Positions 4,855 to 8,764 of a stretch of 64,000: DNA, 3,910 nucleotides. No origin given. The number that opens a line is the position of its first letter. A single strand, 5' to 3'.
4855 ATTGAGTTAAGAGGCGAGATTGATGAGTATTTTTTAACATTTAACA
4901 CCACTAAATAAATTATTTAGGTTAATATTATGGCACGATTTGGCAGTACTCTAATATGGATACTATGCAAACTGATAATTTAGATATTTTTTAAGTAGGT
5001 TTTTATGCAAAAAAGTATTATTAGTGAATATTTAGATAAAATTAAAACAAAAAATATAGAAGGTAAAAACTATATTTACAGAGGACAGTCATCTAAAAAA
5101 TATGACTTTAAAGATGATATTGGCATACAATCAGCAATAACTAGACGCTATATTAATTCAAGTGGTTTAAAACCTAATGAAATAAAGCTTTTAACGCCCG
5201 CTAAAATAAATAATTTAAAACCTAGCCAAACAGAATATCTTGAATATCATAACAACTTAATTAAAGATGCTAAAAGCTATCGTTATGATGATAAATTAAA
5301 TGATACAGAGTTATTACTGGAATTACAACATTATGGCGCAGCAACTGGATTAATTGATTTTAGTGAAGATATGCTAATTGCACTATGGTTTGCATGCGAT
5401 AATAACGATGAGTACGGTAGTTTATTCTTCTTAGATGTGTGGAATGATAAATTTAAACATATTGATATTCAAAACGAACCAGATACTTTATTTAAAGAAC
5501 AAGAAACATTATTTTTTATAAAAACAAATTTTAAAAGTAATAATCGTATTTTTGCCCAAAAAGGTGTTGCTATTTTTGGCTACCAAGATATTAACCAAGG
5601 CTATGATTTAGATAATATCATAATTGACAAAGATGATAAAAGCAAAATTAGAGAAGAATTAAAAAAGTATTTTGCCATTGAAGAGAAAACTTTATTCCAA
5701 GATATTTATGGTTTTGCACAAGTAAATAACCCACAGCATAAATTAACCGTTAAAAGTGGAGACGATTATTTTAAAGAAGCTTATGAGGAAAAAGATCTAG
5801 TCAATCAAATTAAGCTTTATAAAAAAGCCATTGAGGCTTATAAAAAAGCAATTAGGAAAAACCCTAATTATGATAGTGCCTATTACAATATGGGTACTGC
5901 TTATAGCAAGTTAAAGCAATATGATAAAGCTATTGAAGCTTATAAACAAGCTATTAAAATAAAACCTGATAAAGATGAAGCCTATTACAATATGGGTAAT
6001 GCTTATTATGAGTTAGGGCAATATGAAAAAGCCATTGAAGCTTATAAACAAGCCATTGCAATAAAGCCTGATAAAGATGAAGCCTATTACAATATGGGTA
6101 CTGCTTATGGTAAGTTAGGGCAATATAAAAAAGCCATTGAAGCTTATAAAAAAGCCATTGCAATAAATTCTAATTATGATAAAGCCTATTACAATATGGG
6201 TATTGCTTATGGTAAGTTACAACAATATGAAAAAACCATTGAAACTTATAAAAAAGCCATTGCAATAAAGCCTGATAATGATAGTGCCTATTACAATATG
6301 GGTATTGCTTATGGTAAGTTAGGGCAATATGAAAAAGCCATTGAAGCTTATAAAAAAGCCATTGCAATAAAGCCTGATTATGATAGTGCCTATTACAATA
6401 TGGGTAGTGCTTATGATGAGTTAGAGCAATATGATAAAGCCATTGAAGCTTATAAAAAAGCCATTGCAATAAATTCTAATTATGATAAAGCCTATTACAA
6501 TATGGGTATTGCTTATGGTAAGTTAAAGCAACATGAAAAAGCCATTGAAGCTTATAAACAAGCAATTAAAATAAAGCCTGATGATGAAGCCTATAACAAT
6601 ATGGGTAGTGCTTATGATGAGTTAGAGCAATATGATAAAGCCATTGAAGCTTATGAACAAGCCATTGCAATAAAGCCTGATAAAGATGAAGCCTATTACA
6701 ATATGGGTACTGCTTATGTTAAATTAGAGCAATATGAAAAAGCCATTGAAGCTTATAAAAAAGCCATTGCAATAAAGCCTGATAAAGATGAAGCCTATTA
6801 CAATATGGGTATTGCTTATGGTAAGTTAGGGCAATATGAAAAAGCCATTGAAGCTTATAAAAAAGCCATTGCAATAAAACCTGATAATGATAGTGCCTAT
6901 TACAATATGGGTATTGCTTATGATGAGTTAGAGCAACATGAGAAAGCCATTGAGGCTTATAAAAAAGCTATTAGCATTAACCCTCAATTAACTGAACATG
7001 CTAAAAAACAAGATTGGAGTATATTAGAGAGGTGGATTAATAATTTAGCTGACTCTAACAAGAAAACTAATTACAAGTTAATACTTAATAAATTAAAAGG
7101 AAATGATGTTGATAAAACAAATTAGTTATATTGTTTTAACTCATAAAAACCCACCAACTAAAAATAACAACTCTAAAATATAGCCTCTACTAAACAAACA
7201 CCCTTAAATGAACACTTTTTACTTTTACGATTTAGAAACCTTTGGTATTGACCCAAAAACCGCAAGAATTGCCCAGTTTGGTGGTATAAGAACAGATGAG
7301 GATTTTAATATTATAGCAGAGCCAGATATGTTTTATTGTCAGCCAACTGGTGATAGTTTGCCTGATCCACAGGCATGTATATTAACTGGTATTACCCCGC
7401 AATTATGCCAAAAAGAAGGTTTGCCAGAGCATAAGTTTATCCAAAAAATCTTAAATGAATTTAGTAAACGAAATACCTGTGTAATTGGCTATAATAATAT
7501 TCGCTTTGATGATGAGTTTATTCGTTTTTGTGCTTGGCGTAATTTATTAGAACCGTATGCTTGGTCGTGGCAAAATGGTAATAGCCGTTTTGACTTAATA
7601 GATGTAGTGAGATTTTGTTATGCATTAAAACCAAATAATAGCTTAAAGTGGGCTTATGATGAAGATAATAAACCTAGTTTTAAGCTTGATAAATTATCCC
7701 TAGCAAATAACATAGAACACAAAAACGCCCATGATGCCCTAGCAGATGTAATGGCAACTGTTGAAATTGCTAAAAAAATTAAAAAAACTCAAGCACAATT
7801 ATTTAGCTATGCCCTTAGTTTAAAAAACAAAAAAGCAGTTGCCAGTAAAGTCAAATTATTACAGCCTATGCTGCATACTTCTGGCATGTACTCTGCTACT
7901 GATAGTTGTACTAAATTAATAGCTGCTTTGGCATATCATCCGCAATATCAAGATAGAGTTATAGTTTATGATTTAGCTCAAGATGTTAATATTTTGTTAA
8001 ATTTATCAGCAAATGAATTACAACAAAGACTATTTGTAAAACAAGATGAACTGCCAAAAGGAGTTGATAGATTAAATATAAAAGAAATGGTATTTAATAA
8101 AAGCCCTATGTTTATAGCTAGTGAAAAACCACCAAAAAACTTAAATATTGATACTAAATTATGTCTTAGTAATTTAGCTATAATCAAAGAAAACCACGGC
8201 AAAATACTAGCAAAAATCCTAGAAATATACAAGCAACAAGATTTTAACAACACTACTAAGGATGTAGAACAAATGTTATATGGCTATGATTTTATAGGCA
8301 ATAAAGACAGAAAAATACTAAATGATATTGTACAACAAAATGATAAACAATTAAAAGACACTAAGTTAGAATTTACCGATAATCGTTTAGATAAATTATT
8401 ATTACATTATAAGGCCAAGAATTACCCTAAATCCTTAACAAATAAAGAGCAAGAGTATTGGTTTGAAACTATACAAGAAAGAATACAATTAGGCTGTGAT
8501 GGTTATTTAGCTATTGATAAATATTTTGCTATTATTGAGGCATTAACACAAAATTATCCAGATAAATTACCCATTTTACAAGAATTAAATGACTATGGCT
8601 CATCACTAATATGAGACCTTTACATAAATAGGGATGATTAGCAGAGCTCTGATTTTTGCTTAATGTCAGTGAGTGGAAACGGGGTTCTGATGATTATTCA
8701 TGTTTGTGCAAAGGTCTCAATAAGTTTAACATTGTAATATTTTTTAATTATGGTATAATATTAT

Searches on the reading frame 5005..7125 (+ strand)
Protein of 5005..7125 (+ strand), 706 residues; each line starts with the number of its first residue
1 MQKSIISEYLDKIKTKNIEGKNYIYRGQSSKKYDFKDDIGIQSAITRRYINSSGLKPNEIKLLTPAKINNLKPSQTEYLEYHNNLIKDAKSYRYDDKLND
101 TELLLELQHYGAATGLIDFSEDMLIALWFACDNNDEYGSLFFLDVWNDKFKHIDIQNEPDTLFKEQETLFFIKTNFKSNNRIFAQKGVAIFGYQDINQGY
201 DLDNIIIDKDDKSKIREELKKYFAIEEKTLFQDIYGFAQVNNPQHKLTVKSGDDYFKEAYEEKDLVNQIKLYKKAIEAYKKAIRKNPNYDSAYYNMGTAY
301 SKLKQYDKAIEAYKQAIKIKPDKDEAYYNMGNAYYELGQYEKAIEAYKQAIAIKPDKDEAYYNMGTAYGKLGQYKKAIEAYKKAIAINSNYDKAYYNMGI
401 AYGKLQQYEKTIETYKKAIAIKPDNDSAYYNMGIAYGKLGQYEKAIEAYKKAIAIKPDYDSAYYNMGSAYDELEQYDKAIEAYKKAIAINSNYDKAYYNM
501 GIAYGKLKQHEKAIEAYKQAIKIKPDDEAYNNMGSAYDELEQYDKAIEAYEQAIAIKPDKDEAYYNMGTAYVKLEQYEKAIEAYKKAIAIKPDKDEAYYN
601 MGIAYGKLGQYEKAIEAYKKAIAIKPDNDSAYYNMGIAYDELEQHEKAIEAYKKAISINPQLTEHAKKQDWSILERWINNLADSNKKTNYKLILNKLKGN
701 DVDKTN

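Call 36: search_protein_families(library=pfam, proteins=[window:5005-7125:+], max_evalue=0.00001)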
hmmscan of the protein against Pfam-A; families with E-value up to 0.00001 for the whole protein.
window:5005-7125:+ (706 aa): 32 families (the best 25 are shown)
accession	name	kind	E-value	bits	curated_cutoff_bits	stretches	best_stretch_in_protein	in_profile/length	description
PF00515.34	TPR_1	-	1.9e-131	423.5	27.8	11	596-628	2-34/34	Tetratricopeptide repeat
PF13414.12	TPR_11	-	2.7e-125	408.3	26.8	11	331-372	1-42/42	TPR repeat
PF13181.12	TPR_8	-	2e-100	321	25.7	11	291-322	2-33/34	Tetratricopeptide repeat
PF07719.23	TPR_2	-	2.2e-99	317.9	27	10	325-356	2-33/34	Tetratricopeptide repeat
PF13431.12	TPR_17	-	7.3e-80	257.1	24.4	8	278-311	1-34/34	Tetratricopeptide repeat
PF13424.12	TPR_12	-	5.6e-73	241.6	30.1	8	326-387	5-74/77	Tetratricopeptide repeat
PF14559.12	TPR_19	-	2.1e-56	188.6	25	8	304-363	5-63/68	Tetratricopeptide repeat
PF13176.12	TPR_7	-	4.9e-56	182.5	27.9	0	326-359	1-34/36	Tetratricopeptide repeat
PF13432.12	TPR_16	-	6.8e-56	186.7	32.7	5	328-390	1-63/65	Tetratricopeptide repeat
PF13174.12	TPR_6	-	2.9e-53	175.4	26.3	0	325-352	1-28/33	Tetratricopeptide repeat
PF13428.12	TPR_14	-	2.3e-48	158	23.5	0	325-365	2-42/44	Tetratricopeptide repeat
PF13371.12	TPR_9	-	7.1e-39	132.1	35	3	300-360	5-65/73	Tetratricopeptide repeat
PF23914.1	TPR_CcmH_CycH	-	2.6e-34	118.8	42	7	558-660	47-152/158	Cytochrome c-type biogenesis protein H TPR domain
PF13374.12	TPR_10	-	4.2e-33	112.8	27.5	0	326-353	4-31/42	Tetratricopeptide repeat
PF12895.13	ANAPC3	-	7.4e-27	93.9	27.2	2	541-621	3-82/82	Anaphase-promoting complex, cyclosome, subunit 3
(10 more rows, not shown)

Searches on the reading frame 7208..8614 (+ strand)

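Call 36: search_protein_families(library=pfam, proteins=[window:7208-8614:+], max_evalue=0.00001)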
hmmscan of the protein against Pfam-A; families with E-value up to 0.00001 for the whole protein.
window:7208-8614:+ (468 aa): 2 families
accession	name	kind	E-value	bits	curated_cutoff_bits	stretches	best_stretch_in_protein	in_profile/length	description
PF08411.15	Exonuc_X-T_C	-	5.6e-68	229.4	27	1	206-465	1-268/269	Exonuclease C-terminal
PF00929.31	RNase_T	-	9e-25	88.6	24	1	6-187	2-163/164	Exonuclease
